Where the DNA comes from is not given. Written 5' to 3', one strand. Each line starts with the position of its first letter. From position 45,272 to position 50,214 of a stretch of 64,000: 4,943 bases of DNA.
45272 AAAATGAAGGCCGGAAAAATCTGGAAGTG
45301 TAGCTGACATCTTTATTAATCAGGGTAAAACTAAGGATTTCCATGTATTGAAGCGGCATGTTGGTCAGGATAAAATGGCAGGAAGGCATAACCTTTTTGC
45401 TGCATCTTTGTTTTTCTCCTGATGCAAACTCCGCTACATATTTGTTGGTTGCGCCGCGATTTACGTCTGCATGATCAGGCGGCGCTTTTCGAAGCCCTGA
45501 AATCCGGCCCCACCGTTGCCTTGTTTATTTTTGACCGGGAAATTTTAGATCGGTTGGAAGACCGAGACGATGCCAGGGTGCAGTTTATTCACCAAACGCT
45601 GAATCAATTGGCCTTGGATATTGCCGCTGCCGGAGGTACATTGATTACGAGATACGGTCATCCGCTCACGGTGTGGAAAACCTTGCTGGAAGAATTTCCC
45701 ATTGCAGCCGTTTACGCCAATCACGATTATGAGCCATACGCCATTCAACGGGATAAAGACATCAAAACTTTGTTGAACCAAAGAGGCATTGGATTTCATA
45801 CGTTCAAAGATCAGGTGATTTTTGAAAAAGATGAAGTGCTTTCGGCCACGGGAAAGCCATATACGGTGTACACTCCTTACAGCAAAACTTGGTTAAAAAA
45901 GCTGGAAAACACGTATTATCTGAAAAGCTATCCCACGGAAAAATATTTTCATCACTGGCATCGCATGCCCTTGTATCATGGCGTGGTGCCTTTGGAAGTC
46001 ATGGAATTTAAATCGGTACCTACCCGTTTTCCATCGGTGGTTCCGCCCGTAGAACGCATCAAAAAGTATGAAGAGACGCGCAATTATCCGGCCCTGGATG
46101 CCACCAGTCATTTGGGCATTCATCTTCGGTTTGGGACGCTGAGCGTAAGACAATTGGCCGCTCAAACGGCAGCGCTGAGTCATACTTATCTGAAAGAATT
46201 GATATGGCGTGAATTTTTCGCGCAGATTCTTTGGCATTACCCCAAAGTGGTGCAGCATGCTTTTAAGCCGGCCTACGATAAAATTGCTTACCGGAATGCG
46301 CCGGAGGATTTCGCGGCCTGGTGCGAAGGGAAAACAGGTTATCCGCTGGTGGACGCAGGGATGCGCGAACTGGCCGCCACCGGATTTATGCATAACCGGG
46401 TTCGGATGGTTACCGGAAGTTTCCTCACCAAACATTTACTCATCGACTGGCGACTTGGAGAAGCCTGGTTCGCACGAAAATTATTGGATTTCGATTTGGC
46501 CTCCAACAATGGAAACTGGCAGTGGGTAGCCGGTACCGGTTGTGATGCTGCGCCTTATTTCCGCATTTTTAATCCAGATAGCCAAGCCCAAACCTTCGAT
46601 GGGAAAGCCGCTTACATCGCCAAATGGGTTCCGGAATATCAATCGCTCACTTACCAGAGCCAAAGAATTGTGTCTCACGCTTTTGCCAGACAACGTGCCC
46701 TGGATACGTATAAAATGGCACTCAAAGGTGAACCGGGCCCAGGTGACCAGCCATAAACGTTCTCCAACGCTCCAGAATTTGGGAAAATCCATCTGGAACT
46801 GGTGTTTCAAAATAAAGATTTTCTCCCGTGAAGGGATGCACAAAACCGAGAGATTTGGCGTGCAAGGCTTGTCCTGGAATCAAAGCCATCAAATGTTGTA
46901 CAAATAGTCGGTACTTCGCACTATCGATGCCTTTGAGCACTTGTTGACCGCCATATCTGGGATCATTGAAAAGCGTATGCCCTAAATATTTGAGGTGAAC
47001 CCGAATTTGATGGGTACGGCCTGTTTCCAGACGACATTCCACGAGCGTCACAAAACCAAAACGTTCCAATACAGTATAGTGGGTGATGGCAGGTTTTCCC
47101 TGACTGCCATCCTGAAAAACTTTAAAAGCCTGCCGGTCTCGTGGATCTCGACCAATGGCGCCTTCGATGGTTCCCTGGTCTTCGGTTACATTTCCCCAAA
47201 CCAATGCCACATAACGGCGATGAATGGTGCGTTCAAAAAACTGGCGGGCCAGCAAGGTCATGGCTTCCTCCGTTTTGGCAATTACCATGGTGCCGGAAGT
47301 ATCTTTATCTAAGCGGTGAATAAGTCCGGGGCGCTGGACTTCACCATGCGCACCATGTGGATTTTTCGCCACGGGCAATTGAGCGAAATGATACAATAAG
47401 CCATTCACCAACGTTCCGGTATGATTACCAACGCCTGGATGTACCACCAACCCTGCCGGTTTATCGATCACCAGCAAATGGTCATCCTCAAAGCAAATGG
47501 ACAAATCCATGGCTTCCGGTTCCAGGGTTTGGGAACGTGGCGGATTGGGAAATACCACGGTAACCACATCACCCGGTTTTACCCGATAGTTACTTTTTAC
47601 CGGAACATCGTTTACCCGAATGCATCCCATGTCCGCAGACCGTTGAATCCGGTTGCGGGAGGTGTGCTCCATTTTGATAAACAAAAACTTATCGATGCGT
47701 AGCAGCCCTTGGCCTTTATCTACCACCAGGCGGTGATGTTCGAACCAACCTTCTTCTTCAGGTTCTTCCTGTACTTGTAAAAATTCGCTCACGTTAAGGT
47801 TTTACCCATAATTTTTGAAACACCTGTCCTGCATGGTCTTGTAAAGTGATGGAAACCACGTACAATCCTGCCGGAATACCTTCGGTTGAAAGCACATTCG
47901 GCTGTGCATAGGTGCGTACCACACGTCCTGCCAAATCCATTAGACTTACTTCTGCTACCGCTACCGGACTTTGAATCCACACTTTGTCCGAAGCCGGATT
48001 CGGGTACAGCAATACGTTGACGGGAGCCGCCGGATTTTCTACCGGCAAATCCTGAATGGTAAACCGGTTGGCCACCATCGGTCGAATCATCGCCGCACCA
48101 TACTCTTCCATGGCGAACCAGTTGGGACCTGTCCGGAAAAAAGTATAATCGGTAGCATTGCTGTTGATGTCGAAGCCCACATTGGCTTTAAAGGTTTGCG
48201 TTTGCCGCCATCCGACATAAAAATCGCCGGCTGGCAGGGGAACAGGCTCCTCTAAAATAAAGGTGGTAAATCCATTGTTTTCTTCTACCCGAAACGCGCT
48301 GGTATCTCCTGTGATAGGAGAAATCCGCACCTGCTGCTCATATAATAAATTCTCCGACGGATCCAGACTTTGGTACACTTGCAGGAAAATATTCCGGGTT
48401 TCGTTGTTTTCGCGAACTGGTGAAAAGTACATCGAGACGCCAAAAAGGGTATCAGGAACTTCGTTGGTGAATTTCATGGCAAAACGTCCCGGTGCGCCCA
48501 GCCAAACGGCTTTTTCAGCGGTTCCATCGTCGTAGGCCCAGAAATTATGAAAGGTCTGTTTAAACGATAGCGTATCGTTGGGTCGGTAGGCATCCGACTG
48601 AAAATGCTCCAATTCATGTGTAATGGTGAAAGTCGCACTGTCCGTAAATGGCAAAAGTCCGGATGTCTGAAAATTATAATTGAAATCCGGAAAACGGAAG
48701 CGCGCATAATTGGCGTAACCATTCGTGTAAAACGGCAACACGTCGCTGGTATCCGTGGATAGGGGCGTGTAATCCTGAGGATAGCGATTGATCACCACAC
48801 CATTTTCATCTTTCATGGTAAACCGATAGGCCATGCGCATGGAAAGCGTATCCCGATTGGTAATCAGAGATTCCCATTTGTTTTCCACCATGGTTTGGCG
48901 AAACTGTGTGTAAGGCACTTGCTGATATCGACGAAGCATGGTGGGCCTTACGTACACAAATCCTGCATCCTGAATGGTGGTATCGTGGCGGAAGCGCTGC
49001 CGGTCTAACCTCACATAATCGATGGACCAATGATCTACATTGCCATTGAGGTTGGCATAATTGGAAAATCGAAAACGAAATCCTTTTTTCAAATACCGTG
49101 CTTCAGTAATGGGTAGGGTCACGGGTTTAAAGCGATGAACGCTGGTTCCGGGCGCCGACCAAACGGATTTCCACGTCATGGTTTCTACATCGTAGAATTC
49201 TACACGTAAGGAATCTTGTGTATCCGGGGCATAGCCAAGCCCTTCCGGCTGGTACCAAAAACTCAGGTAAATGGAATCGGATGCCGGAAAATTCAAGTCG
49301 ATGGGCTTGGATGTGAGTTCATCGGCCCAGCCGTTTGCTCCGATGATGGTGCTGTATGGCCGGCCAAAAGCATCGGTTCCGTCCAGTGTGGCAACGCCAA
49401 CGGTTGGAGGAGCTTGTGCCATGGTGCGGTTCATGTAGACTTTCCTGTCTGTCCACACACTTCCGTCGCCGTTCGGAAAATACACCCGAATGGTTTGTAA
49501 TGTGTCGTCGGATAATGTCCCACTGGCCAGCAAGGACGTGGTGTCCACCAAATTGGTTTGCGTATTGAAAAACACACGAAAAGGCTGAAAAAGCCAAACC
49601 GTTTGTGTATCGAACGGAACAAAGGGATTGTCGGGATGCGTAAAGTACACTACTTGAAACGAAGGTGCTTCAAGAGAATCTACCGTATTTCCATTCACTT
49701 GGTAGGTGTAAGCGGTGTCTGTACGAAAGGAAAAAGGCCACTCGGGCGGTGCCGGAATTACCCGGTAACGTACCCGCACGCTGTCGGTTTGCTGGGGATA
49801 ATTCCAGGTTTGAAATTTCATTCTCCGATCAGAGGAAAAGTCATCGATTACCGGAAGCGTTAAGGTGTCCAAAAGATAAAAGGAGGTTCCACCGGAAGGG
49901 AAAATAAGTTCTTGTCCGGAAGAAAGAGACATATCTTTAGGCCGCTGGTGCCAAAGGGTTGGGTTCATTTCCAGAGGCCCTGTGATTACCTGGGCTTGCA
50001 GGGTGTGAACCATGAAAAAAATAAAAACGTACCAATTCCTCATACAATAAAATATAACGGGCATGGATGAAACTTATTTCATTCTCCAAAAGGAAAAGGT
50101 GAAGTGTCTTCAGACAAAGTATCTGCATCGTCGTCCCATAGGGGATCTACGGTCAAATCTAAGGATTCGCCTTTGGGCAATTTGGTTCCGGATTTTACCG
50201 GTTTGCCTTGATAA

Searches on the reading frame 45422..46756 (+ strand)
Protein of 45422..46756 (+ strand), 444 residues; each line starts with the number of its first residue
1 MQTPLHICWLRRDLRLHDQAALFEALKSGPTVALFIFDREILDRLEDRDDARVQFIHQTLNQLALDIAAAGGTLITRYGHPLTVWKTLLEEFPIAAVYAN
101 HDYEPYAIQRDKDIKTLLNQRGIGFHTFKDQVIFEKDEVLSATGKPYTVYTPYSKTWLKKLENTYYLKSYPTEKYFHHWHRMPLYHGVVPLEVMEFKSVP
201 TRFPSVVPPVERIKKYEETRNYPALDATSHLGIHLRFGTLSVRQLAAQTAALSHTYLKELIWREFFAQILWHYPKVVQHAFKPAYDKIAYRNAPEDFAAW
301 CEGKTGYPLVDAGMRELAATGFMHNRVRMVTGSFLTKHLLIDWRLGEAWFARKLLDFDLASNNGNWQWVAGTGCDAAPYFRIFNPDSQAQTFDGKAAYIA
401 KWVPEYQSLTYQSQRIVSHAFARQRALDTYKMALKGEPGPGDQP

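Call 57: search_protein_families(library=pfam, proteins=[window:45422-46756:+], max_evalue=0.00001)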
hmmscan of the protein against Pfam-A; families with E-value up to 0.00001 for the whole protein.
window:45422-46756:+ (444 aa): 2 families
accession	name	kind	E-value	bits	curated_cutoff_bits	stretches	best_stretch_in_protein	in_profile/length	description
PF03441.19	FAD_binding_7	-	1.2e-70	237.5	27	1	257-410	2-157/203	FAD binding domain of DNA photolyase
PF00875.24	DNA_photolyase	-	5.2e-41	140.8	26.6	1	7-162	2-157/164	DNA photolyase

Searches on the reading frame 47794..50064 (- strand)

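Call 57: search_protein_families(library=pfam, proteins=[window:47794-50064:-], max_evalue=0.00001)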
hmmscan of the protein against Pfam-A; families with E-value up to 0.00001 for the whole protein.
window:47794-50064:- (756 aa): 1 family
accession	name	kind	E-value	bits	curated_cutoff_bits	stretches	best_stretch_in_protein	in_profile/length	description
PF18962.6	Por_Secre_tail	-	3.2e-07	31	27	1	686-744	1-67/75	Secretion system C-terminal sorting domain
